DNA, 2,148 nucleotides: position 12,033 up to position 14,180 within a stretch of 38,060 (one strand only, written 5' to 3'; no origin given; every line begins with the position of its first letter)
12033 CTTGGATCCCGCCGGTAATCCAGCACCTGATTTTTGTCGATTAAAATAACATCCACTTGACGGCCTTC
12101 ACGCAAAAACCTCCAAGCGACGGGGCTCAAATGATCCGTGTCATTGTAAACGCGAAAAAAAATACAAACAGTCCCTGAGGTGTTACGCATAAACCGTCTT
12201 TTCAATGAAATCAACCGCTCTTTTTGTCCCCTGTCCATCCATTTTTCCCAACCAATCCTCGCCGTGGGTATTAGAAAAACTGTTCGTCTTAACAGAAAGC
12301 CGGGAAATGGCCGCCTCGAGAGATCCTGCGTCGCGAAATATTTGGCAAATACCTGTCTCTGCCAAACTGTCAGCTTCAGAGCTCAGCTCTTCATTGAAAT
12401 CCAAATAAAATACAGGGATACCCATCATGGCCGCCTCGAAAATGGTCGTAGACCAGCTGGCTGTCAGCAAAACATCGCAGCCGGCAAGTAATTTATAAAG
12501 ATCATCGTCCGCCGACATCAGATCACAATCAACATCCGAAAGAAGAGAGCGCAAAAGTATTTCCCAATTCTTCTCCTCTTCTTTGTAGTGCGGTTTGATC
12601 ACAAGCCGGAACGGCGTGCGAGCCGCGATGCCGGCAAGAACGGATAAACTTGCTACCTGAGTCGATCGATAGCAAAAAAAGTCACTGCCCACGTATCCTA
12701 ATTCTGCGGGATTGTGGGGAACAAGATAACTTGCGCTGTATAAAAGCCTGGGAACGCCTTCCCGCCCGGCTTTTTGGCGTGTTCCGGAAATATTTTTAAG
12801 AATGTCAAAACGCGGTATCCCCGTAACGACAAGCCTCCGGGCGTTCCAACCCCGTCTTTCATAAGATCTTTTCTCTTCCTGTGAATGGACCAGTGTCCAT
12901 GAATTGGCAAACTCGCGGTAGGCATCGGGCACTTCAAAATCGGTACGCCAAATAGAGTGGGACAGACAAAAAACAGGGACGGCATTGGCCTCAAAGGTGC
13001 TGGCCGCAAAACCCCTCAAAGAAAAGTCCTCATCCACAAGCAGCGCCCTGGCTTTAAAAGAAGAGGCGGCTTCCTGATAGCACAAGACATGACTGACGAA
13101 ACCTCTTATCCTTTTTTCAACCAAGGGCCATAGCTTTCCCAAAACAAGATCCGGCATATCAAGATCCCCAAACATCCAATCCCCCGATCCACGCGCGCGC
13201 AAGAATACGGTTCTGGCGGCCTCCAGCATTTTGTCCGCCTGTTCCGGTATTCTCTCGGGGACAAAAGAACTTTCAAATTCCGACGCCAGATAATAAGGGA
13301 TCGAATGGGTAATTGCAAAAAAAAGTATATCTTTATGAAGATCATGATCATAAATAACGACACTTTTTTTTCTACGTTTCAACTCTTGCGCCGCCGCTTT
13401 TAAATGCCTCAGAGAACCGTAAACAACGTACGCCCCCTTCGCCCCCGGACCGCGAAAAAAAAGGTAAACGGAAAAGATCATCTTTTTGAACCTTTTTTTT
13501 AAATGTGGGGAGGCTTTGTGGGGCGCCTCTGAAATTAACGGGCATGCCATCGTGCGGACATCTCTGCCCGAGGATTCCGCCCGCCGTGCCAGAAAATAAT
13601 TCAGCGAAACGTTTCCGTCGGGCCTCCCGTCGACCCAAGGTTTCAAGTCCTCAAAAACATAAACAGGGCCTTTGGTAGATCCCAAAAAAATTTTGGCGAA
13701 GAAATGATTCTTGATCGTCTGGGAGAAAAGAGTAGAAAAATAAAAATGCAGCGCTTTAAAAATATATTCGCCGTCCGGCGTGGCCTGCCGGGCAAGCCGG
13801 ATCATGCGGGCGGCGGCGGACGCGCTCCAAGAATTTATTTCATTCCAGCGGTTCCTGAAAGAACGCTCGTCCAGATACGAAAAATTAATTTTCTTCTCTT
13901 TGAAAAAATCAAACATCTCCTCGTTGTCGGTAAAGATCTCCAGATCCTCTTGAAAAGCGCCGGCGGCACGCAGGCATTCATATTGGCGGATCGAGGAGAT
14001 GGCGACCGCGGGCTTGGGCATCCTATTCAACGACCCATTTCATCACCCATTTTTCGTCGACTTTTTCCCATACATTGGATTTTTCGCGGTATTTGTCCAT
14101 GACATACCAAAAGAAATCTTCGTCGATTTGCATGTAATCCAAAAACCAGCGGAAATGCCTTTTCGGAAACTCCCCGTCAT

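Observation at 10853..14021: Two divergent TagF-like GT-B paralogues as candidate undescribed nonulosonate transferases or polymerases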

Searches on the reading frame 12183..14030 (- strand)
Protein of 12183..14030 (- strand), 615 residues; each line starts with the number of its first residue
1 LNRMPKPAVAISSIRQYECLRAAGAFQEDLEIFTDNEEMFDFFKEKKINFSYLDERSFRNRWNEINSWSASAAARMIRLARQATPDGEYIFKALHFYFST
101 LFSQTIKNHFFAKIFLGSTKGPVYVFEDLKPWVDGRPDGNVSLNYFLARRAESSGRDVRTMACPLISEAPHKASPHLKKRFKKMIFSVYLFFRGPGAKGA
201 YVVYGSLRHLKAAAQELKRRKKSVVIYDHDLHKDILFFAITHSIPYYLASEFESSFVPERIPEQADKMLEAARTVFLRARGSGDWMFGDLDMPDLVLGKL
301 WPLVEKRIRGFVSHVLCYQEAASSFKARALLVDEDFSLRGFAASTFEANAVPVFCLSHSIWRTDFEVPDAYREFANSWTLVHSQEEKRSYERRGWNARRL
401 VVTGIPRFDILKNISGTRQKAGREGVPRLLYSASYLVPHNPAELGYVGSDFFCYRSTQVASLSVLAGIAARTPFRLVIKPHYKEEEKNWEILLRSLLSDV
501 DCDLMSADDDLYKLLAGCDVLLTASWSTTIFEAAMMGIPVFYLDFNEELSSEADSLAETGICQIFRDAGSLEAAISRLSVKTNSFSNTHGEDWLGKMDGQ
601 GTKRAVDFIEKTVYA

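Call 4: search_protein_families(library=pfam, proteins=[window:12183-14030:-], max_evalue=0.1)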
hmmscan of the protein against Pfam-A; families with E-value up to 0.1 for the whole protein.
window:12183-14030:- (615 aa): 2 families
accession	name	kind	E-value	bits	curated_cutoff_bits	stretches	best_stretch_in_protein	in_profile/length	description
PF20471.4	DUF6716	-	0.00052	19.5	27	1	379-544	127-284/342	Putative glycosyltransferase (DUF6716)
PF13692.12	Glyco_trans_1_4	-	0.052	14.2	27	0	502-578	61-139/142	Glycosyl transferases group 1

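Call 5: search_protein_families(library=ncbifam, proteins=[window:12183-14030:-], max_evalue=0.1)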
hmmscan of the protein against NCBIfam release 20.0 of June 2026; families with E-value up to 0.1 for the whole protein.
window:12183-14030:- (615 aa): 3 families
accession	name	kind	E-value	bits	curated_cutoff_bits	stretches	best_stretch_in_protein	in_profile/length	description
TIGR04396.2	surf_polysacc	subfamily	8.5e-12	44.9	125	1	471-612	221-362/427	surface carbohydrate biosynthesis protein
NF046086.1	BFO_1060_trans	domain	4.1e-07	29.5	200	1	474-613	221-364/365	BFO_1060 family glycosyltransferase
TIGR04331.1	o_ant_LIC12162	subfamily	0.0039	16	225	1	467-563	432-533/585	LIC12162 family transferase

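Call 9: find_homologous_proteins(query=window:12183-14030:-)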
Query window:12183-14030:- (615 aa): 1 proteins with E <= 0.001 among 8000 candidates.
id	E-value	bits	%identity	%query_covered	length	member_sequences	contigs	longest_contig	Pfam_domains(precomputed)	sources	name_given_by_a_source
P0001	0.0e+0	1405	100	100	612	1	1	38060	-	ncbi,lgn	-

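Call 10: find_encoding_contigs(protein=P0001, flank=10000, max_places=5)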
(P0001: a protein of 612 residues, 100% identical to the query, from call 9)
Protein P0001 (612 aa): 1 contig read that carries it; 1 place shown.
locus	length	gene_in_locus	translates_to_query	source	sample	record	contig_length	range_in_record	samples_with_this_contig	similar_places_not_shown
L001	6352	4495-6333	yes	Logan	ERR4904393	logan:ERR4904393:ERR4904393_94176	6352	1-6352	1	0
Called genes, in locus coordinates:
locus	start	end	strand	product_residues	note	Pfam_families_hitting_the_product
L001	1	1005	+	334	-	?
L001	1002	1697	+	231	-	PF02348:CTP_transf_3, PF12804:NTP_transf_3 (weak)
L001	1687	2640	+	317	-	PF00977:His_biosynth, PF01207:Dus (faint), PF02581:TMP-TENI (faint), PF03060:NMO (faint)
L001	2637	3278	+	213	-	PF00117:GATase, PF07685:GATase_3 (weak), PF01174:SNO (weak)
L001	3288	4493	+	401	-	-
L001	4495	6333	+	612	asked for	-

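Call 13: search_solved_structures(query=window:12183-14021:-, max_evalue=10, show_alignments=2)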
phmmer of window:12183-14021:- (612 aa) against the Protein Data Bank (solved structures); distinct sequences matched with E-value up to 10: 4.
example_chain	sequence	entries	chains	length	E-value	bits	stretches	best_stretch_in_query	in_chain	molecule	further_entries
7d3u_E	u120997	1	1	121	0.44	12.1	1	433-508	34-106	Cation antiporter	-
6hxj_B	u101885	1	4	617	0.67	11.5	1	110-196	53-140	ATP-citrate lyase alpha-subunit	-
3lme_A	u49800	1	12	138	0.72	11.4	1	261-327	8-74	Possible translation initiation inhibitor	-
4xjc_A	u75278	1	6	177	0.94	11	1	71-174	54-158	Deoxycytidine triphosphate deaminase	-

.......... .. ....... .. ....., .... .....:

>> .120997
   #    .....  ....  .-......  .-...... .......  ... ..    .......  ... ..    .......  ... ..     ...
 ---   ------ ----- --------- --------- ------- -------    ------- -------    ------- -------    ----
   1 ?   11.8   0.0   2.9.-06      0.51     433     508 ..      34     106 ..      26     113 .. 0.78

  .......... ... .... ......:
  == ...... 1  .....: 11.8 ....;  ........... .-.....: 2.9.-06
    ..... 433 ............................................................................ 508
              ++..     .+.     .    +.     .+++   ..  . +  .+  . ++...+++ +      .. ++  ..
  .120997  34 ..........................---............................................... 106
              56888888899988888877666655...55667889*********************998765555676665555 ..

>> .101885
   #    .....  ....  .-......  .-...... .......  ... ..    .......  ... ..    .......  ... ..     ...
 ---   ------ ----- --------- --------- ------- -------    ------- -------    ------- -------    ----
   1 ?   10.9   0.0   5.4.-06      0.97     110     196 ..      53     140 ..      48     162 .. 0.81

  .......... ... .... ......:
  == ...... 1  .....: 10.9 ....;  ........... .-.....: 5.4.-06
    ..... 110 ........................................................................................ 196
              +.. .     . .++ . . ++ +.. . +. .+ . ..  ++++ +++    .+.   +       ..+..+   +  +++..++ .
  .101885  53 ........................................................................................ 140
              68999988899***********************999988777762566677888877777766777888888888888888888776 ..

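Call 24: search_protein_representatives(protein=window:12183-14021:-)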
Query: 612 residues. Proteins with E-value up to 0.001 (for the whole library): 275; up to 1e-10: 135; up to 1e-30: 72. The best 150 are listed.
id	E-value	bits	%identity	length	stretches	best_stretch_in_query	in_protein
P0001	0.0e+00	1405.1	100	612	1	1-612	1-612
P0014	2.4e-98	346.5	34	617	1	6-606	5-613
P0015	4.5e-88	312.6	34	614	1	4-608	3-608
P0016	3.8e-86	306.2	30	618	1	5-604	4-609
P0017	6.0e-79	282.5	31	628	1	6-607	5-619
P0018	6.4e-79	282.4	29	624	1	5-610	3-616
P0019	2.4e-77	277.2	31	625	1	5-606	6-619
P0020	4.3e-77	276.3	31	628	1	2-606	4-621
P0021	3.2e-76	273.4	28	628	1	5-609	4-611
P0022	4.8e-75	269.6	31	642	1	5-604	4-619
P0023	1.4e-74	268.0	30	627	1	5-608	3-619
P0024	3.4e-74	266.8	30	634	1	3-608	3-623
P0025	1.0e-73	265.2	29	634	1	6-607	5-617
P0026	5.3e-73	262.8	30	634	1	6-607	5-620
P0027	3.9e-72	260.0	32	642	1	5-608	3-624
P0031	5.7e-69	249.5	31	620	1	5-609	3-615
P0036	2.9e-65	237.3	29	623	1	8-612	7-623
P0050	1.0e-59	219.0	27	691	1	6-582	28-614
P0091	5.0e-24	101.1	26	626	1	24-607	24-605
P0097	5.1e-20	87.8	31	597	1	189-605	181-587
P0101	3.8e-19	85.0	24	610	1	7-601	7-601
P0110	9.4e-17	77.1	26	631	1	23-607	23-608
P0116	8.2e-16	74.0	30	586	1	323-573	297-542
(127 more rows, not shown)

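Call 29: search_protein_families(library=ncbifam, alignment_id=A2, max_evalue=0.001)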
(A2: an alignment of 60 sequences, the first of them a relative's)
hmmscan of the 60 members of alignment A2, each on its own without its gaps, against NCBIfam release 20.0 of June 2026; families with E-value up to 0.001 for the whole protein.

A. member 1, P0001 (612 aa): 2 families
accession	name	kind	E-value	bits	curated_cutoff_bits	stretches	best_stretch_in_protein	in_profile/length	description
TIGR04396.2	surf_polysacc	subfamily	8.4e-12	45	125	1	468-609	221-362/427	surface carbohydrate biosynthesis protein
NF046086.1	BFO_1060_trans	domain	4e-07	29.5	200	1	471-610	221-364/365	BFO_1060 family glycosyltransferase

B. families by the number of members that match (of 60 scanned): 8 families
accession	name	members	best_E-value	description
NF046086.1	BFO_1060_trans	44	1.7e-16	BFO_1060 family glycosyltransferase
TIGR04396.2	surf_polysacc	44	2.7e-13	surface carbohydrate biosynthesis protein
TIGR04331.1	o_ant_LIC12162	8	5.8e-06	LIC12162 family transferase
NF050063.1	ProtGlycPglJ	2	9.3e-05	N-acetylgalactosamine-N,N'-diacetylbacillosaminyl-diphospho-undecaprenol 4-alpha-N-acetylgalactosaminyltransferase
NF041010.1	glycosy_Agl16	1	1.5e-05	glycosylation protein Agl16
NF010134.0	PRK13608.1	1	8.8e-05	diglucosyl diacylglycerol synthase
NF010135.0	PRK13609.1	1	0.0008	diglucosyl diacylglycerol synthase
TIGR03568.1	NeuC_NnaA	1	0.00086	UDP-N-acetylglucosamine 2-epimerase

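Call 34: search_solved_structures(query=A2, max_evalue=10, show_alignments=3)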
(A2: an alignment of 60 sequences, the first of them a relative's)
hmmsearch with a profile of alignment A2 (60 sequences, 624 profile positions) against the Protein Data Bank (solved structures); distinct sequences matched with E-value up to 10: 14.
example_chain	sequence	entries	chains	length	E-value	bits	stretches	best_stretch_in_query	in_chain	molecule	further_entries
4xso_B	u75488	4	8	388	1.1e-06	30.6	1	486-586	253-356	Alr3699 protein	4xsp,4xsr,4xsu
9wde_A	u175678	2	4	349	0.00019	23.2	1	494-588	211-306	Processive diacylglycerol beta-glucosyltransferase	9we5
3hbm_A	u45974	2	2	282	0.0053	18.5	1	465-559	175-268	UDP-sugar hydrolase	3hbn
2jjm_A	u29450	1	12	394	0.021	16.4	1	488-592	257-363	GLYCOSYL TRANSFERASE, GROUP 1 FAMILY PROTEIN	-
3mbo_A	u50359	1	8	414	0.024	16.3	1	488-592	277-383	Glycosyltransferase, group 1 family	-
9q8o_A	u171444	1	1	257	0.048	15.3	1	282-350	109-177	ATP-dependent molecular chaperone HSP82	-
1usu_A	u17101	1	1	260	0.049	15.3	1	282-350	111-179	HEAT SHOCK PROTEIN HSP82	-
1usv_A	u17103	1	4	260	0.049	15.3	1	282-350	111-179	HEAT SHOCK PROTEIN HSP82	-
1hk7_A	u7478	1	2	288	0.085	14.5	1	282-350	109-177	HEAT SHOCK PROTEIN HSP82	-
2cge_A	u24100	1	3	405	0.16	13.6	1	283-350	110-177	ATP-DEPENDENT MOLECULAR CHAPERONE HSP82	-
7mi0_A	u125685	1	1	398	0.3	12.7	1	485-578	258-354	Glycosyltransferase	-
8b5s_A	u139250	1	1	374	0.94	11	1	492-585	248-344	UDP-glucose:(Heptosyl) LPS alpha 1,3-glucosyltransferase WaaG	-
8b5s_B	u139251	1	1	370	1.1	10.8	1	492-584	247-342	UDP-glucose:(Heptosyl) LPS alpha 1,3-glucosyltransferase WaaG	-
8b5q_A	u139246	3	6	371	1.1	10.8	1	492-584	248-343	UDP-glucose:(Heptosyl) LPS alpha 1,3-glucosyltransferase WaaG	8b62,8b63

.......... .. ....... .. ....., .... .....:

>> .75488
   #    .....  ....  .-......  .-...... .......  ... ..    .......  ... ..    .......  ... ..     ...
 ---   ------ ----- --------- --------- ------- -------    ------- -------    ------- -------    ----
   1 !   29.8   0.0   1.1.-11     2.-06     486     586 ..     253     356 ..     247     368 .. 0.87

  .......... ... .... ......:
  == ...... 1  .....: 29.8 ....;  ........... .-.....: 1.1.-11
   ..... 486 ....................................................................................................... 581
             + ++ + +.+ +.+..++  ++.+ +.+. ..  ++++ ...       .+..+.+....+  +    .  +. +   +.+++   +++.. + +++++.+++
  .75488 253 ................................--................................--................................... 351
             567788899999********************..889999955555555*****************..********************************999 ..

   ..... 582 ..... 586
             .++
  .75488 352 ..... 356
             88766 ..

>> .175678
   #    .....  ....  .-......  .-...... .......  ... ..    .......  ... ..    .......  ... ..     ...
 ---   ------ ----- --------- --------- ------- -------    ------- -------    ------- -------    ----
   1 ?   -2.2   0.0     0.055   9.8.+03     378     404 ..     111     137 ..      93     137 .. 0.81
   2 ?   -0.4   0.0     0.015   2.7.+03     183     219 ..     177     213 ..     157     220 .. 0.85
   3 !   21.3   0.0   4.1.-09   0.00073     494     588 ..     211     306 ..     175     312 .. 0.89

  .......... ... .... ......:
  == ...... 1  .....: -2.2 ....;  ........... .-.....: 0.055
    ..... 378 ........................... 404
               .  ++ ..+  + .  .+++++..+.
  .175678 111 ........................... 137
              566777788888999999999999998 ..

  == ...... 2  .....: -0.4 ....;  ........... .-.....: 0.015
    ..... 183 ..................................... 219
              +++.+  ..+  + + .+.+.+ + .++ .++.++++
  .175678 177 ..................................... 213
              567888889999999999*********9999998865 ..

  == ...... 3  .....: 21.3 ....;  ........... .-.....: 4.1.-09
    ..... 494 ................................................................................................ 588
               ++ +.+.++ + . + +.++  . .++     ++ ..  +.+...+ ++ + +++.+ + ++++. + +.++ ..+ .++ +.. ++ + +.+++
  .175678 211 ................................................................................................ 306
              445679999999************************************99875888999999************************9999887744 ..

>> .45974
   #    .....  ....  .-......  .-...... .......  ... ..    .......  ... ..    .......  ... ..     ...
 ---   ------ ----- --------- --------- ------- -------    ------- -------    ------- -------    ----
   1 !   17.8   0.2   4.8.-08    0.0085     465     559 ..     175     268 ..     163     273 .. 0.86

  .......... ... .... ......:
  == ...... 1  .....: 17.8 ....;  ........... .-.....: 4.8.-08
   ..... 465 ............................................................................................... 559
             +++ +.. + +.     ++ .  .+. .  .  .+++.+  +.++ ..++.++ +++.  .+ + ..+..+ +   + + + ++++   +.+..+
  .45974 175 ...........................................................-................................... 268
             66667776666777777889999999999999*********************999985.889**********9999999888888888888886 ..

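Call 40: find_related_loci(query=A3, collection=genome_contigs, flank=10000)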
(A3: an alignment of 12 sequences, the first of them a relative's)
Query A3 (612 aa) in genome_contigs; peptide patterns used: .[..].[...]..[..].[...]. (x = any residue, [..] = any of these).
48 stretches matched a pattern; 10 encode a relative of the query (tblastn E <= 1e-3); 10 distinct loci.
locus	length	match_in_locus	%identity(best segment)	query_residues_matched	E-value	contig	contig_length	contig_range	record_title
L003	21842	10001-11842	29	5-610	7e-83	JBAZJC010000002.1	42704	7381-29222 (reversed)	MAG: Candidatus Omnitrophota bacterium isolate SO_2017_LW4_11 scaffold_2151_c1_LW137-91_2017, whole genome shotgun seque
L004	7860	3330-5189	28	2-608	6e-79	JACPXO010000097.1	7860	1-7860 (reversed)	MAG: Candidatus Omnitrophota bacterium isolate NC_groundwater_839_Pr1_B-0.1um_55_15 Montesol18_Bp1_scaffold_974952, whol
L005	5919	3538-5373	29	5-611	3e-76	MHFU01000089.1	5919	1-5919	MAG: Omnitrophica bacterium RIFOXYB12_FULL_50_7 rifoxyb3_full_scaffold_2970, whole genome shotgun sequence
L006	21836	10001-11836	30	5-608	3e-71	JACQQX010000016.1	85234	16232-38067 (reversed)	MAG: Candidatus Omnitrophota bacterium isolate NC_groundwater_1344_Ag_S-0.2um_52_44 S_p2_S4_coassembly_k141_589069, whol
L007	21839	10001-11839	29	6-610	8e-87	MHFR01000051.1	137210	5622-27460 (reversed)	MAG: Omnitrophica bacterium RIFCSPLOWO2_12_FULL_44_17 rifcsplowo2_12_scaffold_55, whole genome shotgun sequence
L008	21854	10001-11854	29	6-610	2e-70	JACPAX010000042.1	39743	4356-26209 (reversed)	MAG: Candidatus Omnitrophota bacterium isolate NC_groundwater_242_Ag_S-0.2um_58_8 S5_GD2017_2_S2_scaffold_1481, whole ge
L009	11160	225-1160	31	315-612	3e-35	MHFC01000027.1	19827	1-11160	MAG: Omnitrophica bacterium GWA2_52_8 gwa2_scaffold_14680, whole genome shotgun sequence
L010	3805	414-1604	24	202-603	1e-8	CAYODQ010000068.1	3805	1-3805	MAG TPA_asm: uncultured Planctomycetia bacterium isolate SRP150892_co2_25 genome assembly, contig: NODE_44232_length_380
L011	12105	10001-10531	26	390-575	5e-8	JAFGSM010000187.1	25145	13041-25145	MAG: bacterium isolate Zod_Metabat.896 k87_9925949, whole genome shotgun sequence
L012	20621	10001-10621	23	397-606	4e-4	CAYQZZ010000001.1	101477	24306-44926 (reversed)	MAG TPA_asm: uncultured Dehalococcoidaceae bacterium isolate binchicken_co103_286 genome assembly, contig: NODE_112_leng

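Call 41: predict_structure(alignment_id=A2)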
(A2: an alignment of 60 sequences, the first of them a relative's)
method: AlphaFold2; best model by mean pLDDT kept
length: 612 residues; sequences in the alignment: 60
mean_pLDDT: 91.9   pTM: 0.91
mean pLDDT of the five models: 91.9, 91.1, 90.9, 90.1, 89.6
residues with pLDDT >= 90: 493; 70-90: 89; 50-70: 27; < 50: 3
segments of 3 or more residues with pLDDT < 50: 166-168
pLDDT, mean of each block of 10 residues (from residue 1): 94 94 94 94 96 94 97 93 89 95 96 97 79 80 96 95 58 82 88 85 96 97 96 96 94 91 95 91 92 91 93 95 97 94 96 92 96 97 96 97 93 73 91 91 88 95 96 96 96 95 95 95 94 94 89 93 97 79 70 95 98 95
secondary structure, 60 per line:
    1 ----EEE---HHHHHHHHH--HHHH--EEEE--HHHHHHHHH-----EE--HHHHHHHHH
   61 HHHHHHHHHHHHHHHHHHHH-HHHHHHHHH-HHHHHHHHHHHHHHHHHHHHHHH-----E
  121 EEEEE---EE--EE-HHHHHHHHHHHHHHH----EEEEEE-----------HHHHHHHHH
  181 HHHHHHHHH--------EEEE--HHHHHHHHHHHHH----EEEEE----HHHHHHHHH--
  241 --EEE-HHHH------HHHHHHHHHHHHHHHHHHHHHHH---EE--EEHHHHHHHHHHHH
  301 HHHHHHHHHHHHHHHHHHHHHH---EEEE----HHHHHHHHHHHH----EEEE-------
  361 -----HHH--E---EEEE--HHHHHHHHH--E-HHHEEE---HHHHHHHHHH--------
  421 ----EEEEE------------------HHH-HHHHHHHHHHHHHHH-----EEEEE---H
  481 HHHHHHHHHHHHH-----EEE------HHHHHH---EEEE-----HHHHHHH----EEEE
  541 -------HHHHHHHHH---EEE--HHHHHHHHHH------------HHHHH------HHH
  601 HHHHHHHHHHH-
elements in order: E5-7 H11-19 H22-25 E28-31 H34-42 H52-80 H82-90 H92-114 E120-125 H136-150 E155-160 H172-189 E198-201 H204-216 E221-225 H230-238 E243-245 H247-250 H257-279 H289-322 E326-329 H334-345 E350-353 E375-378 H381-389 E397-399 H403-412 E425-429 H452-466 E472-476 H480-493 E499-501 H508-513 E517-520 H526-532 E537-540 H548-556 E560-562 H565-574 H587-591 H598-611

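Call 48: fold_search(model_id=the predicted structure, library=pdb)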
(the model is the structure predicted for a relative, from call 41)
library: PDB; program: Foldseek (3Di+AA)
matches with E <= 10: 1256; with E <= 0.001: 251
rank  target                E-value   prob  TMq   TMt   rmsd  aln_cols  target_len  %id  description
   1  3dzc_A                7.6e-10  1.00  0.41  0.62   7.7       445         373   13  2.35 Angstrom resolution structure of WecB (VC0917), a UDP-N-acetylglucosamine 2-epimerase from Vibrio cholerae. (released 2008-08-12)
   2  1f6d_C                3.1e-09  1.00  0.40  0.63   7.8       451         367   14  THE STRUCTURE OF UDP-N-ACETYLGLUCOSAMINE 2-EPIMERASE FROM E. COLI. (released 2000-12-13)
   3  7vza_A                4.5e-09  1.00  0.40  0.62   8.2       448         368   14  The crystal structure of Non-hydrolyzing UDPGlcNAc 2-epimerase in complex with UDP (released 2022-11-16)
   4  8ahe_A                5.2e-09  1.00  0.41  0.63   8.5       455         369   14  PAC-FragmentDEL: Photoactivated covalent capture of DNA encoded fragments for hit discovery (released 2022-09-14)
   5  7vz6_A                5.2e-09  1.00  0.40  0.62   8.2       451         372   14  The crystal structure of Non-hydrolyzing UDPGlcNAc 2-epimerase in complex with UDP-glucose (released 2022-11-16)
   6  1f6d_A                5.2e-09  1.00  0.41  0.62   7.8       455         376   14  THE STRUCTURE OF UDP-N-ACETYLGLUCOSAMINE 2-EPIMERASE FROM E. COLI. (released 2000-12-13)
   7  7vza_B                7.6e-09  1.00  0.40  0.62   7.9       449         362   15  The crystal structure of Non-hydrolyzing UDPGlcNAc 2-epimerase in complex with UDP (released 2022-11-16)
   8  2xci_A                8.0e-09  1.00  0.33  0.52  11.4       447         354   12  Membrane-embedded monofunctional glycosyltransferase WaaA of Aquifex aeolicus, substrate-free form (released 2011-05-11)
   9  2xci_B                9.9e-09  1.00  0.33  0.52  11.6       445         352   13  Membrane-embedded monofunctional glycosyltransferase WaaA of Aquifex aeolicus, substrate-free form (released 2011-05-11)
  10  1o6c_B                1.2e-08  1.00  0.42  0.66   7.6       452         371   13  Crystal structure of UDP-N-acetylglucosamine 2-epimerase (released 2003-11-25)
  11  7vza_F                1.2e-08  1.00  0.40  0.64   8.1       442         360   15  The crystal structure of Non-hydrolyzing UDPGlcNAc 2-epimerase in complex with UDP (released 2022-11-16)
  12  7vza_D                1.3e-08  1.00  0.40  0.64   7.9       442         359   15  The crystal structure of Non-hydrolyzing UDPGlcNAc 2-epimerase in complex with UDP (released 2022-11-16)
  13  7vza_H                1.4e-08  1.00  0.40  0.64   7.9       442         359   15  The crystal structure of Non-hydrolyzing UDPGlcNAc 2-epimerase in complex with UDP (released 2022-11-16)
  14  7d1i_A                1.4e-08  1.00  0.36  0.57   8.2       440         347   10  Crystal structure of acinetobacter baumannii MurG (released 2021-07-14)
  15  3beo_A                1.4e-08  1.00  0.40  0.61   8.5       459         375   15  A Structural Basis for the allosteric regulation of non-hydrolyzing UDP-GlcNAc 2-epimerases (released 2008-02-19)
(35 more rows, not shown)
